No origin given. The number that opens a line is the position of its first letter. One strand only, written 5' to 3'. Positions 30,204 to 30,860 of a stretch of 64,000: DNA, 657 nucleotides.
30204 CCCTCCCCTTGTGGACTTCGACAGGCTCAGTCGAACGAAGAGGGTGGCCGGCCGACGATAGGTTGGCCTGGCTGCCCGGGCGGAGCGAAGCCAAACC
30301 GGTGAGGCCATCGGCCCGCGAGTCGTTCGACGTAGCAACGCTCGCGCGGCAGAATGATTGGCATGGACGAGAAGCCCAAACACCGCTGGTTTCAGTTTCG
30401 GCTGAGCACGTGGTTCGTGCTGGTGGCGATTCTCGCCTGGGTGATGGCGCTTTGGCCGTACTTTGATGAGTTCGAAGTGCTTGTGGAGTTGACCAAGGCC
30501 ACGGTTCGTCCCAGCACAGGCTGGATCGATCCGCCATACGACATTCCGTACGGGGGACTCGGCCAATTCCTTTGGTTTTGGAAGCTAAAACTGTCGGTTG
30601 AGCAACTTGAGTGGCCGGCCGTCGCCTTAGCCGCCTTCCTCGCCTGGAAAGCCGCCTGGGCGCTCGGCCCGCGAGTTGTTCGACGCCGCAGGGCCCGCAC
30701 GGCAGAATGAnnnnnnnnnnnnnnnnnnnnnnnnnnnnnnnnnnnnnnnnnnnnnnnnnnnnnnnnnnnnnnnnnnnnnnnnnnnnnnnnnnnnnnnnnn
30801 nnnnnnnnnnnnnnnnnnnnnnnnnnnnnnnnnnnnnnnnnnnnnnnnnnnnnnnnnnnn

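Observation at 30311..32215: Four consecutive genes share a conserved 5' leader, start context and N-terminal basic-FQFRL-TM anchor, but carry unrelated C-terminal domains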

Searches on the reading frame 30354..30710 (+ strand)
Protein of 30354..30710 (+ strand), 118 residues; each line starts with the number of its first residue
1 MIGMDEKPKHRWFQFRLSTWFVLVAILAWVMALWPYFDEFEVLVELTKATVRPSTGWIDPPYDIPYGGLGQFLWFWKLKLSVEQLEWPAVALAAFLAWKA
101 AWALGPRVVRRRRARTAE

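Call 11: search_protein_families(library=pfam, proteins=[window:30354-30710:+], max_evalue=1)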
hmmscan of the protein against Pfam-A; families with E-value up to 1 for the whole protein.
window:30354-30710:+ (118 aa): 1 family
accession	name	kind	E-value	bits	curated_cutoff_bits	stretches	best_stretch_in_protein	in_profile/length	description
PF02656.20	DUF202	-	0.016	16.1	23.4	1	8-37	34-63/68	Domain of unknown function (DUF202)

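Call 12: search_protein_families(library=ncbifam, proteins=[window:30354-30710:+], max_evalue=1)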
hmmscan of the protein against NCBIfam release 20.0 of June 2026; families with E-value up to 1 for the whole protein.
window:30354-30710:+ (118 aa): 0 families

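Call 15: find_homologous_proteins(query=window:30354-30710:+, max_evalue=0.01)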
Query window:30354-30710:+ (118 aa): 76 proteins with E <= 0.01 among 101 candidates.
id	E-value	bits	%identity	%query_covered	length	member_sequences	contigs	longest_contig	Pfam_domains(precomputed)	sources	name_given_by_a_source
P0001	1.3e-71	257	100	97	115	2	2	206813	-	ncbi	ncbi:MAG: hypothetical protein AB7O68_13480 [Pirellulales bacterium]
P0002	4.4e-50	187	78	94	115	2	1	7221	-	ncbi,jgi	jgi:hypothetical protein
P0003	3.2e-46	175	77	70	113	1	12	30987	-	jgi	jgi:hypothetical protein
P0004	2.0e-38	149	75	81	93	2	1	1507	-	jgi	jgi:hypothetical protein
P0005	7.1e-26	109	53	97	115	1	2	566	-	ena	-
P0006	5.4e-20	90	51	76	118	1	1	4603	-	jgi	jgi:hypothetical protein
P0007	5.4e-18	83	40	95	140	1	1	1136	-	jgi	-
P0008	1.1e-17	82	44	97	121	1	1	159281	-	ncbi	ncbi:MAG: hypothetical protein AB7O68_16625 [Pirellulales bacterium]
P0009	1.1e-16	79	47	94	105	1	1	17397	-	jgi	jgi:hypothetical protein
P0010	1.3e-16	79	44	92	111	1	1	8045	-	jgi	jgi:hypothetical protein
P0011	1.7e-16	78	43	97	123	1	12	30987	-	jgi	jgi:hypothetical protein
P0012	5.5e-16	77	44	92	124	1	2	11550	-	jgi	-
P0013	9.8e-16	76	47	93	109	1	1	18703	-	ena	-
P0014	1.6e-15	75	41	79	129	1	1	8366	-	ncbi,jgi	jgi:hypothetical protein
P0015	2.5e-15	75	43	60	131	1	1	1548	-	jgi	-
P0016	5.1e-15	74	45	99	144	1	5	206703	-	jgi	jgi:hypothetical protein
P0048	9.2e-10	57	41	84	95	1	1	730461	-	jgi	jgi:hypothetical protein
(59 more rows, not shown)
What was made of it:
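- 30363..30710 (+): Gene 1: canonical family member, 115 aa. It has the N-module (TM1), a 48-aa loop, the C-module (TM2) and an RRRR tail. Identical to NCBI AB7O68_13480 (call 15).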

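Call 18: find_encoding_contigs(protein=P0003, flank=10000, max_places=3)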
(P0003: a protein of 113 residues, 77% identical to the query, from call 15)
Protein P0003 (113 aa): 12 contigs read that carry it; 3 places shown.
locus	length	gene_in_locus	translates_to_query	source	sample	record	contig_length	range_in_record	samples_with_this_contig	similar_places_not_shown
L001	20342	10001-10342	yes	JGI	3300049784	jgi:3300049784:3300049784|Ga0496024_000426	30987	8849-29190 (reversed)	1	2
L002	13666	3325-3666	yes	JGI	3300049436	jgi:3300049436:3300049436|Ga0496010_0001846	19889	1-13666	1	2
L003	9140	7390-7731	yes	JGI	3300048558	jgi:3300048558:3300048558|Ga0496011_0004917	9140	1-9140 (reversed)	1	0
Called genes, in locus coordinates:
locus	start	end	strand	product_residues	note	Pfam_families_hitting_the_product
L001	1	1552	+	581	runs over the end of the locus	PF01011:PQQ (faint), PF13570:Beta-prop_ACSF4 (faint), PF13360:PQQ_2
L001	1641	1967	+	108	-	-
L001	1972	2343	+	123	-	-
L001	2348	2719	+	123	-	-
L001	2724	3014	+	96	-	-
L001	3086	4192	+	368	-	PF02985:HEAT (faint), PF03130:HEAT_PBS (faint), PF13513:HEAT_EZ (faint), PF12717:Cnd1 (faint), PF13646:HEAT_2 (weak)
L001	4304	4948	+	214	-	-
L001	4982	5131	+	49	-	-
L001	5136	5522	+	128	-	-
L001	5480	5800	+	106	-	-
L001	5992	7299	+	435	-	PF06439:3keto-disac_hyd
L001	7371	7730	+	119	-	-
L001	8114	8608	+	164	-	PF14567:SUKH_5, PF09346:SMI1_KNR4, PF14568:SUKH_6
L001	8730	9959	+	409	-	-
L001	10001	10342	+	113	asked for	-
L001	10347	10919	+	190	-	-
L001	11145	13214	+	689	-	PF24796:WDR55 (faint), PF24817:WD40_WDHD1_1st (faint), PF25174:Beta-prop_THOC3 (weak), PF23381:Beta-prop_IFT122_1st (faint)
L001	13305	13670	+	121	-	-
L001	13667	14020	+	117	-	-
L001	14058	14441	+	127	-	-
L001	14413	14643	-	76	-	-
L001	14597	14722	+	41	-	-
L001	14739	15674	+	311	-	PF23598:LRR_14 (faint), PF24758:LRR_At5g56370 (faint)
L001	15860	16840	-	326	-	PF02563:Poly_export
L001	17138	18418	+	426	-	PF25174:Beta-prop_THOC3 (faint)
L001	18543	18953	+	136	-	-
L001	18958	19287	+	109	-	-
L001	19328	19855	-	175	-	-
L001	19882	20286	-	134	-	-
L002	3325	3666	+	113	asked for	-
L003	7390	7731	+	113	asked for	-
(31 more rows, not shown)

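Call 19: find_encoding_contigs(protein=P0008, flank=10000, max_places=3)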
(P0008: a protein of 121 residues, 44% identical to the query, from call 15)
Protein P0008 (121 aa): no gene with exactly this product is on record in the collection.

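Call 25: find_related_loci(query=A3, collection=genome_contigs, flank=10000)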
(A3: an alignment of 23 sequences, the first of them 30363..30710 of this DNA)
Query A3 (115 aa) in genome_contigs; peptide patterns used: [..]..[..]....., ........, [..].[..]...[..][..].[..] (x = any residue, [..] = any of these).
134 stretches matched a pattern; 23 encode a relative of the query (tblastn E <= 1e-3); 22 distinct loci.
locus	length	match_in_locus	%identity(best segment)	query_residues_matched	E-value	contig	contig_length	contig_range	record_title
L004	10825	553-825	46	1-114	2e-21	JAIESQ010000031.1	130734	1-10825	MAG: Pirellulales bacterium isolate co.spades.METABAT.2.5kb_062 c_000000444826, whole genome shotgun sequence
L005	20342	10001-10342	41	1-102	2e-18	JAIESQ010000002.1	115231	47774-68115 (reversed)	MAG: Pirellulales bacterium isolate co.spades.METABAT.2.5kb_062 c_000000444695, whole genome shotgun sequence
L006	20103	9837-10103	47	1-110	9e-18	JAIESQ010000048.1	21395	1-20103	MAG: Pirellulales bacterium isolate co.spades.METABAT.2.5kb_062 c_000000437694, whole genome shotgun sequence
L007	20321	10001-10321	43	1-114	2e-17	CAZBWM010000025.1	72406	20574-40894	MAG TPA_asm: uncultured Planctomycetaceae bacterium isolate binchicken_co322_16 genome assembly, contig: NODE_709_length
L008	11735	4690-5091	36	1-115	2e-16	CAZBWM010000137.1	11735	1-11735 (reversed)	MAG TPA_asm: uncultured Planctomycetaceae bacterium isolate binchicken_co322_16 genome assembly, contig: NODE_6926_lengt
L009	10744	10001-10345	39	2-115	2e-16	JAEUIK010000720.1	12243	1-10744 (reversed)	MAG: Planctomycetaceae bacterium isolate new MAG-41 k141_4413834, whole genome shotgun sequence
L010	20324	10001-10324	37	5-104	3e-15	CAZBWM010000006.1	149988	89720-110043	MAG TPA_asm: uncultured Planctomycetaceae bacterium isolate binchicken_co322_16 genome assembly, contig: NODE_167_length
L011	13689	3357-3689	38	1-101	2e-14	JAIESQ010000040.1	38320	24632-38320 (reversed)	MAG: Pirellulales bacterium isolate co.spades.METABAT.2.5kb_062 c_000000441708, whole genome shotgun sequence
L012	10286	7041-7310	38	2-97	5e-12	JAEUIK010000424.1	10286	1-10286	MAG: Planctomycetaceae bacterium isolate new MAG-41 k141_2833619, whole genome shotgun sequence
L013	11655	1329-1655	40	1-110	9e-12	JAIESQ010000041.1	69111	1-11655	MAG: Pirellulales bacterium isolate co.spades.METABAT.2.5kb_062 c_000000443846, whole genome shotgun sequence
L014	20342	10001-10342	40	1-114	1e-11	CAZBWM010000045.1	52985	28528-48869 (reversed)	MAG TPA_asm: uncultured Planctomycetaceae bacterium isolate binchicken_co322_16 genome assembly, contig: NODE_1146_lengt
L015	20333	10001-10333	41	1-111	3e-11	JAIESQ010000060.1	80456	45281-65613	MAG: Pirellulales bacterium isolate co.spades.METABAT.2.5kb_062 c_000000444147, whole genome shotgun sequence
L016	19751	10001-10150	50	5-64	6e-11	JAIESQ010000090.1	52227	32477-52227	MAG: Pirellulales bacterium isolate co.spades.METABAT.2.5kb_062 c_000000443067, whole genome shotgun sequence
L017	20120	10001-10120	58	7-46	1e-10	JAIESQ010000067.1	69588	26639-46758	MAG: Pirellulales bacterium isolate co.spades.METABAT.2.5kb_062 c_000000443860, whole genome shotgun sequence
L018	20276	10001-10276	33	5-115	2e-10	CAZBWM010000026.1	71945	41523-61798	MAG TPA_asm: uncultured Planctomycetaceae bacterium isolate binchicken_co322_16 genome assembly, contig: NODE_714_length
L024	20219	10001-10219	33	2-63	1e-4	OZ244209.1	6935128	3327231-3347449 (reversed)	MAG: Pirellulaceae bacterium isolate 335d7ba8-2d67-459b-ad1e-6de88e14e5f0 genome assembly, chromosome: 2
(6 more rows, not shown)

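Call 41: search_protein_representatives(alignment_id=A3)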
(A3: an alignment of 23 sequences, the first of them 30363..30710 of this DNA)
Query: 23 sequences, 112 profile positions. Proteins with E-value up to 0.001 (for the whole library): 460; up to 1e-10: 293; up to 1e-30: 10. The best 150 are listed.
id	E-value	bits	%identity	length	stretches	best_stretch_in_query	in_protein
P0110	2.4e-40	153.9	-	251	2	1-112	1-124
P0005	8.5e-40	152.1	-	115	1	1-112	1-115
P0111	4.8e-36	140.0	-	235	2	1-103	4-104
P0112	4.9e-36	140.0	-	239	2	1-109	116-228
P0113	6.0e-36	139.7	-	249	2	1-110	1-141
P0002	1.1e-35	138.9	-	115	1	1-112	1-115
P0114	2.4e-35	137.8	-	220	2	1-103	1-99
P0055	1.5e-34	135.2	-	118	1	1-103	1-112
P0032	3.5e-32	127.6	-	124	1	1-112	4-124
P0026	4.1e-32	127.4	-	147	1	1-112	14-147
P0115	1.6e-30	122.2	-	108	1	1-108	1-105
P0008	4.6e-30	120.8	-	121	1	1-112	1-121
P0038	1.3e-29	119.3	-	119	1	4-111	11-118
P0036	2.0e-29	118.7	-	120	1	1-112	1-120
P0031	6.9e-29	117.0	-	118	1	1-107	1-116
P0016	3.6e-27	111.5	-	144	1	1-110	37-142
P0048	4.2e-25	104.8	-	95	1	3-110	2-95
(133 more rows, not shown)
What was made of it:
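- There are 460 cluster representatives (call 41). The family modules are conserved across many metagenomes (calls 15, 41).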

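Call 46: find_encoding_contigs(protein=P0016, flank=10000, max_places=2)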
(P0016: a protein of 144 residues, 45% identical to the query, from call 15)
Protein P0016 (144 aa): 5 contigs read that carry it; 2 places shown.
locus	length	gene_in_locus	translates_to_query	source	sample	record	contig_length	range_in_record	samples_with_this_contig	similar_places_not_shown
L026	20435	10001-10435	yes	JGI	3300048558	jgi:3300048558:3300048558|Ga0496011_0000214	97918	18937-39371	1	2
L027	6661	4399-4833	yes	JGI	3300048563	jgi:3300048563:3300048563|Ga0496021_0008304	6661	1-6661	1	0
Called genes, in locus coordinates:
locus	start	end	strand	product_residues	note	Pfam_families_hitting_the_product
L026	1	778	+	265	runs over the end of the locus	PF00378:ECH_1, PF16113:ECH_2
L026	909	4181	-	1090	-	PF25596:CPSase_L_D1, PF01071:GARS_A (faint), PF02786:CPSase_L_D2, PF02787:CPSase_L_D3, PF25596:CPSase_L_D1, PF02786:CPSase_L_D2, PF15632:ATPgrasp_Ter (weak), PF02142:MGS, +2 more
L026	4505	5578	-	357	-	-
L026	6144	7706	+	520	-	PF04055:Radical_SAM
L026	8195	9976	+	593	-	PF20154:LNT_N, PF00795:CN_hydrolase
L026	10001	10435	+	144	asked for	-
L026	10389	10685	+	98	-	-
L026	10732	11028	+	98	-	-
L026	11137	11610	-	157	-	-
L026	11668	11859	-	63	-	PF04964:Flp_Fap (weak)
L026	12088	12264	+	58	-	-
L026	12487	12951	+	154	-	-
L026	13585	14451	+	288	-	-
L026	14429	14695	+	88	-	-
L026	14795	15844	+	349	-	PF00022:Actin (faint), PF06723:MreB_Mbl, PF11104:PilM_2 (faint), PF00012:HSP70, PF14450:FtsA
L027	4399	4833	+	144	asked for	-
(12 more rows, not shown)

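Call 47: find_encoding_contigs(protein=P0048, flank=10000, max_places=2)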
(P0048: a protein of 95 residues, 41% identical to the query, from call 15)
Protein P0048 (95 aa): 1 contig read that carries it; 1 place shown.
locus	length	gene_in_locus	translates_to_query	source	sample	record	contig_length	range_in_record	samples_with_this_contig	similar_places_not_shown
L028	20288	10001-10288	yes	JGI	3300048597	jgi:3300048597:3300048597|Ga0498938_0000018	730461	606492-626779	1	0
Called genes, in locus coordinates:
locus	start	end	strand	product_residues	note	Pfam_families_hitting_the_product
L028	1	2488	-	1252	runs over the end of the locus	PF00909:Ammonium_transp, PF00989:PAS (weak), PF08448:PAS_4 (weak), PF13426:PAS_9, PF00512:HisKA, PF02518:HATPase_c, PF00072:Response_reg, PF01627:Hpt, +2 more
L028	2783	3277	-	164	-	-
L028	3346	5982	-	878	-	PF12450:vWF_A, PF00092:VWA, PF13768:VWA_3, PF13519:VWA_2, PF12034:YfbK_C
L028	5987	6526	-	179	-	PF04542:Sigma70_r2, PF08281:Sigma70_r4_2, PF04545:Sigma70_r4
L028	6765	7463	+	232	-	PF13640:2OG-FeII_Oxy_3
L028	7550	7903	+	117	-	PF03551:PadR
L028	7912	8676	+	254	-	-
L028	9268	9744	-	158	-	-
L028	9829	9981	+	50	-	-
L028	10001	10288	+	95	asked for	-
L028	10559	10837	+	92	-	-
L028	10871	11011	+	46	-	PF20600:ExoX-like_C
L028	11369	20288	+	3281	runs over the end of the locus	PF07705:CARDB, PF05593:RHS_repeat (weak), PF25023:TEN_YD-shell, PF05593:RHS_repeat, PF25023:TEN_YD-shell, PF05593:RHS_repeat (weak), PF24595:DUF7619, PF05345:He_PIG, +5 more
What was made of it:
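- On Polyimmunity locus: One family gene lies about 1 kb upstream of an RHS protein in L028 (call 47).
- An RHS gene lies near only one locus, L028 (call 47).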

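Call 50: find_encoding_contigs(protein=P0002, flank=10000, max_places=3)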
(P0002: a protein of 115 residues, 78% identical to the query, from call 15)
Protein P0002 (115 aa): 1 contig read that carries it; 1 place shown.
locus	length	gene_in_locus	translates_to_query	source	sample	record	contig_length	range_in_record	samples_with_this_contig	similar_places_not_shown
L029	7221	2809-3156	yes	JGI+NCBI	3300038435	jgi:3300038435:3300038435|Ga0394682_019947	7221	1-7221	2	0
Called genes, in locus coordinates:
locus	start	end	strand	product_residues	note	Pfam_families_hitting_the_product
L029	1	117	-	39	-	?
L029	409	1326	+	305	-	PF13600:DUF4140, PF13598:DUF4139 (weak)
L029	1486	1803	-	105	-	PF09650:PHA_gran_rgn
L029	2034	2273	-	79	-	-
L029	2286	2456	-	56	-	-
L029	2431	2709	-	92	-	-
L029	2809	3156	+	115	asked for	-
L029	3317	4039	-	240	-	PF20772:TACO1_YebC_N, PF01709:Transcrip_reg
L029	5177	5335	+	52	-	-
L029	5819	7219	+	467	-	?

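Call 51: find_encoding_contigs(protein=P0001, flank=6000, max_places=3)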
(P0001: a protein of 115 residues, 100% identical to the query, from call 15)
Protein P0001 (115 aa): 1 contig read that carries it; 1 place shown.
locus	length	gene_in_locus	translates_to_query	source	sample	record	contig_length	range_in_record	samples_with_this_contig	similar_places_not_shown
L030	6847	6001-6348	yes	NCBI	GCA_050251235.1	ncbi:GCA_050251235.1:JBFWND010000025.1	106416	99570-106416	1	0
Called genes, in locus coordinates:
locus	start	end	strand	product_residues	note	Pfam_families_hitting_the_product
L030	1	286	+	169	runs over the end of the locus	PF03652:RuvX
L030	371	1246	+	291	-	PF01370:Epimerase, PF02254:TrkA_N (weak), PF13460:NAD_binding_10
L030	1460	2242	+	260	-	PF00753:Lactamase_B, PF19583:ODP (weak)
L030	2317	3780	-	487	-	PF00034:Cytochrom_C (faint), PF06537:DHOR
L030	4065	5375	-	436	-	PF06965:Na_H_antiport_1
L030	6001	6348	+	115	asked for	-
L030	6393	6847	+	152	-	?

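Call 55: predict_structure(alignment_id=A3)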
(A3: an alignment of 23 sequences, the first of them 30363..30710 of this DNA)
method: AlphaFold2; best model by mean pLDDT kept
length: 115 residues; sequences in the alignment: 23
mean_pLDDT: 63.5   pTM: 0.37
mean pLDDT of the five models: 63.5, 63.0, 61.8, 61.6, 61.3
residues with pLDDT >= 90: 0; 70-90: 31; 50-70: 75; < 50: 9
segments of 3 or more residues with pLDDT < 50: 52-54
pLDDT, mean of each block of 10 residues (from residue 1): 56 68 75 60 62 50 59 67 71 78 59 51
secondary structure, 60 per line:
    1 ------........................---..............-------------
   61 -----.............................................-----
elements in order: H7-30 H34-47 H66-110
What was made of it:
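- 30363..30710 (+): AF2 gives helices 7-30, 34-47 and 66-110 at pLDDT 63.5 (call 55).
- The AF2 model has low confidence (pLDDT 63.5; call 55).
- Tried and rejected: Structure: the AF2 model of gene 1 had too low confidence (pLDDT 63.5) for a fold search (call 55).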

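Call 62: search_protein_families(library=pfam, proteins=[L024:9995-11737:+, L001:8730-9959:+, L001:17138-18418:+, L001:10347-10919:+, L001:4304-4948:+, L001:11145-13214:+], max_evalue=0.01)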
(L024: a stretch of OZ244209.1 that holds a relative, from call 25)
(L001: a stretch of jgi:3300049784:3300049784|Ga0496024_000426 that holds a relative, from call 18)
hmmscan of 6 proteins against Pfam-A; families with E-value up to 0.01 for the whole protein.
L024:9995-11737:+ (580 aa): 9 families
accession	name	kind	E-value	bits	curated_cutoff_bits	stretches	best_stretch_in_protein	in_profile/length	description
PF23598.1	LRR_14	-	8.9e-20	71.2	40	1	84-373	35-322/353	Leucine-rich repeat region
PF12799.13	LRR_4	-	5.9e-18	64.9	27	2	459-493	3-36/44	Leucine Rich repeats (2 copies)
PF13855.12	LRR_8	-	2.7e-16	59.5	27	4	435-493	3-61/61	Leucine rich repeat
PF13516.12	LRR_6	-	1.1e-14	53.7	23.4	0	459-477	5-23/24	Leucine Rich repeat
PF24758.1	LRR_At5g56370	-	6.4e-13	49.3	27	1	93-219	8-134/227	FBD-associated F-box protein At5g56370, LRR repeats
PF00560.39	LRR_1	-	1.6e-07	30.5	20.6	0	482-501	1-20/23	Leucine Rich Repeat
PF23622.1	LRR_At1g61320_AtMIF1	-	0.00011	22.2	26.9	1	121-269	71-220/384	At1g61320/AtMIF1, LRR domain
PF25019.1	LRR_R13L1-DRL21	-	0.00014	22.2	27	0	118-175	70-124/127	R13L1/DRL21 LRRs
PF14580.12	LRR_9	-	0.00058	19.9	30.5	0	444-512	48-120/175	Leucine-rich repeat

L001:8730-9959:+ (409 aa): 7 families
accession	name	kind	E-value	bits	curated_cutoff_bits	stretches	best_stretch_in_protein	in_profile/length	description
PF12799.13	LRR_4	-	6.2e-14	52.2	27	0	162-198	1-39/44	Leucine Rich repeats (2 copies)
PF13855.12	LRR_8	-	5.5e-13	48.9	27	0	283-340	2-59/61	Leucine rich repeat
PF23598.1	LRR_14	-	3.4e-10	39.6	40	1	211-387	94-272/353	Leucine-rich repeat region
PF13516.12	LRR_6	-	4e-09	36.3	23.4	0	162-183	3-24/24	Leucine Rich repeat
PF24758.1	LRR_At5g56370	-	4e-07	30.4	27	0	326-391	10-74/227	FBD-associated F-box protein At5g56370, LRR repeats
PF00560.39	LRR_1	-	1.8e-05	24.4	20.6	0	283-305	1-23/23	Leucine Rich Repeat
PF25013.1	LRR_Zer-1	-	0.0041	17.7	27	0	349-383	26-59/137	Zer-1-like, Leucine-rich repeats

L001:17138-18418:+ (426 aa): 2 families
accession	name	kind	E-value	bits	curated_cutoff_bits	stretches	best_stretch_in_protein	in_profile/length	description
PF25174.1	Beta-prop_THOC3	-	8.9e-08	31.9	305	1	273-378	92-194/272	THOC3 beta-propeller domain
PF08662.17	eIF2A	-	9.7e-05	22.8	20.5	1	241-332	70-161/194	Eukaryotic translation initiation factor eIF2A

L001:10347-10919:+ (190 aa): 1 family
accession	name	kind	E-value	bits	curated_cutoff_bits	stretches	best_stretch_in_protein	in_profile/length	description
PF10953.13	DUF2754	-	0.0058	17.3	25.8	0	22-76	10-63/70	Protein of unknown function (DUF2754)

L001:4304-4948:+ (214 aa): 0 families

L001:11145-13214:+ (689 aa): 7 families
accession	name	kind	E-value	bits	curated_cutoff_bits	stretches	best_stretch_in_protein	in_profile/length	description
PF25174.1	Beta-prop_THOC3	-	1.2e-10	41.3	305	2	67-275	78-269/272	THOC3 beta-propeller domain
PF24817.1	WD40_WDHD1_1st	-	6.4e-09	35.8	109.9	1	39-280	50-285/291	WDHD1 first WD40 domain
PF24796.1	WDR55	-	7.9e-07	28.8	200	0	37-190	11-160/296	WDR55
PF25172.1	Beta-prop_WDR3_2nd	-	6.3e-05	22.8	140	0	606-683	32-110/293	WDR3 second beta-propeller domain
PF23414.1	Beta-prop_EML_2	-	7.2e-05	22.7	90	0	39-156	45-158/266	Echinoderm microtubule-associated protein second beta-propeller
PF24814.1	WD40_Prp19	-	0.00022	20.8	320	0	621-682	144-206/281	Prp19 WD40 domain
PF23393.2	Beta-prop_WDR90_POC16_2nd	-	0.00027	20.7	60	1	613-683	37-108/291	WDR90/POC16, second beta-propeller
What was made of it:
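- Closest known: Polyimmunity loci of polymorphic toxin systems. Same: The L001 array mixes family members with LRR, HEAT, beta-propeller and SUKH genes (calls 18, 62).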
